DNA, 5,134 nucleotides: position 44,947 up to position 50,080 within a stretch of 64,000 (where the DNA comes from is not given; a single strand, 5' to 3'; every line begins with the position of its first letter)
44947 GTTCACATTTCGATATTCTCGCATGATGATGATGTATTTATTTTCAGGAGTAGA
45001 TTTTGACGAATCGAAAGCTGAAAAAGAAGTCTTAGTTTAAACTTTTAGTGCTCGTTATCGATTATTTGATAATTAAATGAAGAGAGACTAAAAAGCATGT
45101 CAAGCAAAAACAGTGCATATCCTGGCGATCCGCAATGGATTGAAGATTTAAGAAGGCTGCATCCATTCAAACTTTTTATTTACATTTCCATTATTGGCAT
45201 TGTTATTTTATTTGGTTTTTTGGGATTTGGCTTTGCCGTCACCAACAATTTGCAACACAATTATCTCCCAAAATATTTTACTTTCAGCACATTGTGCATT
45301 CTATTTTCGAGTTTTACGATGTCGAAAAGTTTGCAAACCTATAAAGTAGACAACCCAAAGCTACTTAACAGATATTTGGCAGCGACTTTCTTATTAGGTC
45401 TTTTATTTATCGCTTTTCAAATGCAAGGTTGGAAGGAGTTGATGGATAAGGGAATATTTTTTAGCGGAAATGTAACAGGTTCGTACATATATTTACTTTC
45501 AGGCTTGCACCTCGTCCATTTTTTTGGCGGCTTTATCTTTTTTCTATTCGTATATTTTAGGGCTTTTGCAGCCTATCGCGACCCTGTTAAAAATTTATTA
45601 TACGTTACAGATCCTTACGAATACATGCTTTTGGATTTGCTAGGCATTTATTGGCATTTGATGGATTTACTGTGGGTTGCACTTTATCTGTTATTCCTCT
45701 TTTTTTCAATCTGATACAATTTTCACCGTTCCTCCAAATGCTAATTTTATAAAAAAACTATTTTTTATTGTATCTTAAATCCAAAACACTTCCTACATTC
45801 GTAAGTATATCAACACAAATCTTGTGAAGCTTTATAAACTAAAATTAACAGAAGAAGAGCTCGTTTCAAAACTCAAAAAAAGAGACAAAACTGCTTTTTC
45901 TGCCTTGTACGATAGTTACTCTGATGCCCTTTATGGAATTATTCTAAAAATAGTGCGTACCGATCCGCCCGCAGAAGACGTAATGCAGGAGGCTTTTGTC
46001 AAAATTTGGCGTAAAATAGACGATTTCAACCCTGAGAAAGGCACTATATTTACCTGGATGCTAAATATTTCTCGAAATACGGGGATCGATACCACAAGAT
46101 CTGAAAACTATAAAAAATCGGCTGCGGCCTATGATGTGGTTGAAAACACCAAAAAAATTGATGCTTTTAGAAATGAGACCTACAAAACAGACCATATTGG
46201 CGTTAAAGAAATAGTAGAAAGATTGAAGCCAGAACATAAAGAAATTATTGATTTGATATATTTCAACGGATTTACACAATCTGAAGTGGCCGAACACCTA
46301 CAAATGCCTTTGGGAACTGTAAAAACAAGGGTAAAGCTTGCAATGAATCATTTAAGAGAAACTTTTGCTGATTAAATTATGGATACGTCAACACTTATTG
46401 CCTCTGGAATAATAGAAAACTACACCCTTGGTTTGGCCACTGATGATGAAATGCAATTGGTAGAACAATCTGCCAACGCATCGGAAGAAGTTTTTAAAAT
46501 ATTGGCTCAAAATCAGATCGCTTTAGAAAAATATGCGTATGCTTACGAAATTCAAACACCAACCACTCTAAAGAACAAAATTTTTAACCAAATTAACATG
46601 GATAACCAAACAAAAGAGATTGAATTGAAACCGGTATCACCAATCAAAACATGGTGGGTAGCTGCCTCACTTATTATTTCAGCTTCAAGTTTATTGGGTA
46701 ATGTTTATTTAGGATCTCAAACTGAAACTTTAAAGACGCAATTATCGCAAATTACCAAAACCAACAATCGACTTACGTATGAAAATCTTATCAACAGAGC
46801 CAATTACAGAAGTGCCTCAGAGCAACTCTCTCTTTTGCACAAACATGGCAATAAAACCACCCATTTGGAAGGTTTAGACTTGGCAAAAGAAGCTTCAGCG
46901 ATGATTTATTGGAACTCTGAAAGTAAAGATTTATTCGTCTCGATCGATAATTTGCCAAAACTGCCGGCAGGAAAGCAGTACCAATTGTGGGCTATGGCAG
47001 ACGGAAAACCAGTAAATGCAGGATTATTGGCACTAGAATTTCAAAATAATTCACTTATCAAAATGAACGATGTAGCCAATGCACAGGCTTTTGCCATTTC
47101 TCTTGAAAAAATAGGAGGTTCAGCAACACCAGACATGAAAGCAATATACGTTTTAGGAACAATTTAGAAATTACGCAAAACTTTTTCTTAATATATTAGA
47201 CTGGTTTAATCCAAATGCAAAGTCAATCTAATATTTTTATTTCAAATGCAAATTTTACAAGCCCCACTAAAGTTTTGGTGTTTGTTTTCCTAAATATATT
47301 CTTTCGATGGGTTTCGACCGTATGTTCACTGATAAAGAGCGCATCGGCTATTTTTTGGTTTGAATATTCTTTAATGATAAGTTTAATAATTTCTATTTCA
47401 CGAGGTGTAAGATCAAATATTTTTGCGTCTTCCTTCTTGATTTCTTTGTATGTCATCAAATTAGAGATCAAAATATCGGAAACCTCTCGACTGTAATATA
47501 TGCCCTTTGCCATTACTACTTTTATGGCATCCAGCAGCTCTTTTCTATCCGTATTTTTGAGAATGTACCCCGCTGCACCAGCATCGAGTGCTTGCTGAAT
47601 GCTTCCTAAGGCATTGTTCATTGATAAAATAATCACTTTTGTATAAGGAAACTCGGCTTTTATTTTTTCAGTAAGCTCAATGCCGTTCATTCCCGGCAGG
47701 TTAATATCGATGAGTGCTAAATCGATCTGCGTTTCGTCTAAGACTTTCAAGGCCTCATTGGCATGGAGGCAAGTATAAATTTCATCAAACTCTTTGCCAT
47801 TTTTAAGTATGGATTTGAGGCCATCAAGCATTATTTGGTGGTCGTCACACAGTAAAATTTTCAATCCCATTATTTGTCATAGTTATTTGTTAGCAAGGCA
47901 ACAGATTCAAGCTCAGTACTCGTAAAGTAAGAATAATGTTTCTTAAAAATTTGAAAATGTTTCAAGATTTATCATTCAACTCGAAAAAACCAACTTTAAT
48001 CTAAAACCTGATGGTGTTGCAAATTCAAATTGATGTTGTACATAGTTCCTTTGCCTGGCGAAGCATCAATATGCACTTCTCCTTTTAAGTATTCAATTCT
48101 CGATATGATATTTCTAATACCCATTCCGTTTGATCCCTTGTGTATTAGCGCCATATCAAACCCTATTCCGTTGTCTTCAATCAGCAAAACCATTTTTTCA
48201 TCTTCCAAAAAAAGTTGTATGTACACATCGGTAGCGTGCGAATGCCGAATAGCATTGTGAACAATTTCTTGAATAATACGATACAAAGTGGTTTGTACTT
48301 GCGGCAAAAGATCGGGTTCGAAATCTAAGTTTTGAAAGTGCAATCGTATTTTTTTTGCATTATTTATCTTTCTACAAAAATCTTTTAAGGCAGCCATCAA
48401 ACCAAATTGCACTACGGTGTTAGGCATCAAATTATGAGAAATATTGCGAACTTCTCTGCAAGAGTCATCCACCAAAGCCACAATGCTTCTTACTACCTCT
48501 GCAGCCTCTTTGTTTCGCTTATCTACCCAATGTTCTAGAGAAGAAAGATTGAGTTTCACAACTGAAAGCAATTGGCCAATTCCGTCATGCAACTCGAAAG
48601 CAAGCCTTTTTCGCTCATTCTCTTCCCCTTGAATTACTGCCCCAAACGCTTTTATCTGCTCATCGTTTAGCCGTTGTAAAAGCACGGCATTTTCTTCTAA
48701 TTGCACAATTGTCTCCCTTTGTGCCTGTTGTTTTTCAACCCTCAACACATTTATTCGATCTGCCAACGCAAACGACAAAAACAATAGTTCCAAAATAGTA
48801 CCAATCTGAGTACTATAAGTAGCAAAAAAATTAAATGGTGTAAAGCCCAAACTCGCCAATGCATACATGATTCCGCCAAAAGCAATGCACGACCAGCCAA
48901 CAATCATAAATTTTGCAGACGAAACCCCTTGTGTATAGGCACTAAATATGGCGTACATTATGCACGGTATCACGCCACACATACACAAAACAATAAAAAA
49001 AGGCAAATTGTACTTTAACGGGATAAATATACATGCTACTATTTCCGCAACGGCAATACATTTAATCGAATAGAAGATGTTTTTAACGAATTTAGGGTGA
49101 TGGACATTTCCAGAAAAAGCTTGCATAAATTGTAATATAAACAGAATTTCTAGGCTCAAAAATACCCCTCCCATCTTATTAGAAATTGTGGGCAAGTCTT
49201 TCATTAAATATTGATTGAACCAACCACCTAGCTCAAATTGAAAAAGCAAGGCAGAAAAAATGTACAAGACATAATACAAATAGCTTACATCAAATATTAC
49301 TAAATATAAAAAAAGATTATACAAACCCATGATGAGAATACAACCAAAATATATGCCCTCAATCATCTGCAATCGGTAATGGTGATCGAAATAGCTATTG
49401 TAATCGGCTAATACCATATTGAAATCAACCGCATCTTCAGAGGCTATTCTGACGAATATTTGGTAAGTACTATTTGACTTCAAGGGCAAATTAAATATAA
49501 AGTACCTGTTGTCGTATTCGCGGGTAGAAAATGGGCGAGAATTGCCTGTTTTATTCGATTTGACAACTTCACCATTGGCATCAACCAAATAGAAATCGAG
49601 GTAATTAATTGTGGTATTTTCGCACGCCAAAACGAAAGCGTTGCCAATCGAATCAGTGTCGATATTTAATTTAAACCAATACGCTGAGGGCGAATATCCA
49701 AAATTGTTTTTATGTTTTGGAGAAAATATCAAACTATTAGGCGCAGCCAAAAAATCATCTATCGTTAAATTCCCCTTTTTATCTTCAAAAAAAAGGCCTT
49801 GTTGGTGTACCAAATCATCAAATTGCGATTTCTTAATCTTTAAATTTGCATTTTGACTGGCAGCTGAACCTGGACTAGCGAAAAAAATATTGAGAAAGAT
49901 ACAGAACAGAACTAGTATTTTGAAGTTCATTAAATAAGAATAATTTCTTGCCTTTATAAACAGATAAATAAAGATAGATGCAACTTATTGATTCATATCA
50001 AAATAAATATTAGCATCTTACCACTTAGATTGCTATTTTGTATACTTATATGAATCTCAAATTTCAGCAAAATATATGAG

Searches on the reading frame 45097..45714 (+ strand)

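Call 65: search_protein_families(library=pfam, proteins=[window:45097-45714:+], max_evalue=0.0001)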
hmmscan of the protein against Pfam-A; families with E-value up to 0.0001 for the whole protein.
window:45097-45714:+ (205 aa): 1 family
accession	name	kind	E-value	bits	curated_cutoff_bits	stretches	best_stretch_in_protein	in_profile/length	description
PF00510.24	COX3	-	2.1e-05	24.9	23.8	1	66-203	132-256/258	Cytochrome c oxidase subunit III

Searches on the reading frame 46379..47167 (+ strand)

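Call 65: search_protein_families(library=pfam, proteins=[window:46379-47167:+], max_evalue=0.0001)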
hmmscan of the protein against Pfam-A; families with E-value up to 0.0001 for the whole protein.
window:46379-47167:+ (262 aa): 1 family
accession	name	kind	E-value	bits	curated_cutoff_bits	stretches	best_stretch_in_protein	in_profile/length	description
PF10099.14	RskA_C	-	3.9e-17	63.2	29.4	1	137-251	24-129/135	Anti-sigma-K factor rskA, C-terminal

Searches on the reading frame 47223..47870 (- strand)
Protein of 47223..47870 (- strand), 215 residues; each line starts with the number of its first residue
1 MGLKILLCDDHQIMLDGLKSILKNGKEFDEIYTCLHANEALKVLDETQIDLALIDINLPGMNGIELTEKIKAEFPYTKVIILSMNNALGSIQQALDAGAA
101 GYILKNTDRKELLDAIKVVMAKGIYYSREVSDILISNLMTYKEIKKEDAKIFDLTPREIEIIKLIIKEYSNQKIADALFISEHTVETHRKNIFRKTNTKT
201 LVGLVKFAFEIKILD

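Call 65: search_protein_families(library=pfam, proteins=[window:47223-47870:-], max_evalue=0.0001)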
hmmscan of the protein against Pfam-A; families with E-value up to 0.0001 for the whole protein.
window:47223-47870:- (215 aa): 2 families
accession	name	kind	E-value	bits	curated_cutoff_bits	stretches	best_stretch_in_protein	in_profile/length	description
PF00072.30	Response_reg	-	8.8e-28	97.1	30.2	1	5-117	1-111/111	Response regulator receiver domain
PF00196.25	GerE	-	3.4e-17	62.2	23.5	1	154-208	3-57/57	Bacterial regulatory proteins, luxR family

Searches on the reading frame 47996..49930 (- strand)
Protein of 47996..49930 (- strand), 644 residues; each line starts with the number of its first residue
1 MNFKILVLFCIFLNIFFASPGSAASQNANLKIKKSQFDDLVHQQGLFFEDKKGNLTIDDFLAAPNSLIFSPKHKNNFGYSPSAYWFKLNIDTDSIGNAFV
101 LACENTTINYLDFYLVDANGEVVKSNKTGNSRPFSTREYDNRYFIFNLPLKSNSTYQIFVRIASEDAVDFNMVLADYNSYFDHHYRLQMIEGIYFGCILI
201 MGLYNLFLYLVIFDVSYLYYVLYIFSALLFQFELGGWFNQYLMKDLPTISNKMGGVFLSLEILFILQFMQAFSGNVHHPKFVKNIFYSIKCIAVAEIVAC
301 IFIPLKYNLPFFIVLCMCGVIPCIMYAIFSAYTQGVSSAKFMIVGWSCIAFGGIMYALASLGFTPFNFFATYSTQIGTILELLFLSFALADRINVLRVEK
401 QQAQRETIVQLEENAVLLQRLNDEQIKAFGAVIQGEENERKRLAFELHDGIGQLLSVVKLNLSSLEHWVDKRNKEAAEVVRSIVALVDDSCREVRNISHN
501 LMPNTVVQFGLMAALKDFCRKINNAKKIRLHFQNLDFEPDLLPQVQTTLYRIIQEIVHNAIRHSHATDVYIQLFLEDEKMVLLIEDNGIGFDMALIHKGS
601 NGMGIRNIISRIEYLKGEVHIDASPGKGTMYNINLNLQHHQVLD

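Call 65: search_protein_families(library=pfam, proteins=[window:47996-49930:-], max_evalue=0.0001)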
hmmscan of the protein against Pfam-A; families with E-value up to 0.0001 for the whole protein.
window:47996-49930:- (644 aa): 4 families
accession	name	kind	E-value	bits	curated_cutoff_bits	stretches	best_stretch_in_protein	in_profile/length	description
PF07695.17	7TMR-DISM_7TM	-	9.5e-40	137.2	29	1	188-392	2-205/205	7TM diverse intracellular signalling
PF07696.17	7TMR-DISMED2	-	5e-28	98.2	22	1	47-174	6-134/136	7TMR-DISM extracellular 2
PF07730.19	HisKA_3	-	1.1e-14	55.1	24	1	439-504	1-66/68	Histidine kinase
PF02518.31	HATPase_c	-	6.6e-12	46.3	26.4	1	546-637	3-109/111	Histidine kinase-, DNA gyrase B-, and HSP90-like ATPase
